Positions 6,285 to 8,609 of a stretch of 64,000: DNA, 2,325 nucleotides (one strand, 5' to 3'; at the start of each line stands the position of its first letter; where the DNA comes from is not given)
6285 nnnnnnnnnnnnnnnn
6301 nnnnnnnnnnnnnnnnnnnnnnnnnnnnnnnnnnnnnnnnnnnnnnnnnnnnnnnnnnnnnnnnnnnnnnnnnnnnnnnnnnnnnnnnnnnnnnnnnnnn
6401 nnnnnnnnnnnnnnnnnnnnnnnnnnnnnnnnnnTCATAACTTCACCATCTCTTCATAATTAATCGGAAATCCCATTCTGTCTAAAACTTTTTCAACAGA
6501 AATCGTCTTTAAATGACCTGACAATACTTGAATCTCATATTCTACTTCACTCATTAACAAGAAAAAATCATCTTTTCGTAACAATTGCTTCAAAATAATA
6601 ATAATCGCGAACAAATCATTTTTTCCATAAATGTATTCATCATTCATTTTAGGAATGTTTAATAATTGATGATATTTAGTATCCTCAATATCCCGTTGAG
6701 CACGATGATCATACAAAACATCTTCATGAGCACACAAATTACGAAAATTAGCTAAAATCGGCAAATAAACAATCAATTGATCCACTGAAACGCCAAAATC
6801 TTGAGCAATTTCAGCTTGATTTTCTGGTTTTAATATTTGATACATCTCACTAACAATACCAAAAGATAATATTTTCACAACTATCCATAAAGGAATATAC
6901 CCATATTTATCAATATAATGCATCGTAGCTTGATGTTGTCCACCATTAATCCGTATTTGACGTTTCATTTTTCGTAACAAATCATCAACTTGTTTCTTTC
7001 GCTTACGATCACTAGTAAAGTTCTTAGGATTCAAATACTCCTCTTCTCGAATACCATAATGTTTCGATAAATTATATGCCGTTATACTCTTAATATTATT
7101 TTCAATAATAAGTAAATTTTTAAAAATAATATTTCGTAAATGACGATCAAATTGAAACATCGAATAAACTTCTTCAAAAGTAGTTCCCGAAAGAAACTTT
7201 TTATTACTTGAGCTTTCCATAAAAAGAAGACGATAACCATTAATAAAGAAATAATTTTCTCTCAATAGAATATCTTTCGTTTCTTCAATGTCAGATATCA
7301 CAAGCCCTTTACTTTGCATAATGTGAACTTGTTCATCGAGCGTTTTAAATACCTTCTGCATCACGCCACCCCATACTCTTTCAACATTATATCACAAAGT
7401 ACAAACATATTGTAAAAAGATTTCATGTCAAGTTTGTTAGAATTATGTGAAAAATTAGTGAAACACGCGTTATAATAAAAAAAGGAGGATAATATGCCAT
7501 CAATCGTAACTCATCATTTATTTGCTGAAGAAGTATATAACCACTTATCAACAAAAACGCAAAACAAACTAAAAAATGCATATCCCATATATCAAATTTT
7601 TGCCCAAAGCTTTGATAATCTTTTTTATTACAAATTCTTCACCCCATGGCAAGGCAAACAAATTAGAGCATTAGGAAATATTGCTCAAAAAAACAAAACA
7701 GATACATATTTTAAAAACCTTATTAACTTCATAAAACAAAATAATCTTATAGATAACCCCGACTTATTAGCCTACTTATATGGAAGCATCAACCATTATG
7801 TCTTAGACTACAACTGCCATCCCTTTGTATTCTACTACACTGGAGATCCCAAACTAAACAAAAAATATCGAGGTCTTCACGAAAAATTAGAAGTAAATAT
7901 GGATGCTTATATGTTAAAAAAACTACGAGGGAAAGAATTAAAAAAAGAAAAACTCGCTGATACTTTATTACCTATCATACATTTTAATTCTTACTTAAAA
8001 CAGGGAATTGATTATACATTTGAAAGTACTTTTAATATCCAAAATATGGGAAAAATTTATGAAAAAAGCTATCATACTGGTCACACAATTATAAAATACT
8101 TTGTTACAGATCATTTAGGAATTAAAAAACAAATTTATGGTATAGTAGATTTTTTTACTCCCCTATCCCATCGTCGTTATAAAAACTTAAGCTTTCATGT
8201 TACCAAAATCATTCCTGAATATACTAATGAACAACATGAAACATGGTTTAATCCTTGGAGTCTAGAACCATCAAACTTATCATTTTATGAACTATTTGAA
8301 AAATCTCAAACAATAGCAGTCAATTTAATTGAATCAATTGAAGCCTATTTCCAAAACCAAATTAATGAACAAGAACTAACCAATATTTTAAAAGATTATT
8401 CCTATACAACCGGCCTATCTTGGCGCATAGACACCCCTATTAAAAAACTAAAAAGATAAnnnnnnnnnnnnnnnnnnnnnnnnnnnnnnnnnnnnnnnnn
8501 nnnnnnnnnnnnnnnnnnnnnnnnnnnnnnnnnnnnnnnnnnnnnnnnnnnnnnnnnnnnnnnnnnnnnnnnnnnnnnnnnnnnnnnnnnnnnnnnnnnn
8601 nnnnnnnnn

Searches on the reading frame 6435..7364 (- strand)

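Call 4: search_protein_families(library=pfam, proteins=[window:6435-7364:-], max_evalue=0.01)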
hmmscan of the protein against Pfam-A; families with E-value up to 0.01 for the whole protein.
window:6435-7364:- (309 aa): 1 family
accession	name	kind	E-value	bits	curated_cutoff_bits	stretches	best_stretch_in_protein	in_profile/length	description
PF07751.16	Abi_2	-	1.5e-43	149.7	25.6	1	32-219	2-184/184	Abi-like protein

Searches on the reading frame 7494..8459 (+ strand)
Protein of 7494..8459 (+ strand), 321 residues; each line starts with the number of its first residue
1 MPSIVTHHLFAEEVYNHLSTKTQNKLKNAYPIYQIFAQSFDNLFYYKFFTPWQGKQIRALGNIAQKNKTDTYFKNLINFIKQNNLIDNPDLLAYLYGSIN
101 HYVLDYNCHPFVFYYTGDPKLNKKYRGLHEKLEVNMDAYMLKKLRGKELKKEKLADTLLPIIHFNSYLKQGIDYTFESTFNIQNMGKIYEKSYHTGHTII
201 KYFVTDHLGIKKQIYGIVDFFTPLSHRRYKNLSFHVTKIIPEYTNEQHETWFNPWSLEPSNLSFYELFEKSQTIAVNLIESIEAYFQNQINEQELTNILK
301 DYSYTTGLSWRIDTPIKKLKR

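Call 4: search_protein_families(library=pfam, proteins=[window:7494-8459:+], max_evalue=0.01)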
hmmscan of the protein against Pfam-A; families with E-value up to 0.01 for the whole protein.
window:7494-8459:+ (321 aa): 1 family
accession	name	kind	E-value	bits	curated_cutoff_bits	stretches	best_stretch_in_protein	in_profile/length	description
PF00882.24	Zn_dep_PLPC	-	1.6e-09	38.3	26.8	1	6-158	1-136/167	Zinc dependent phospholipase C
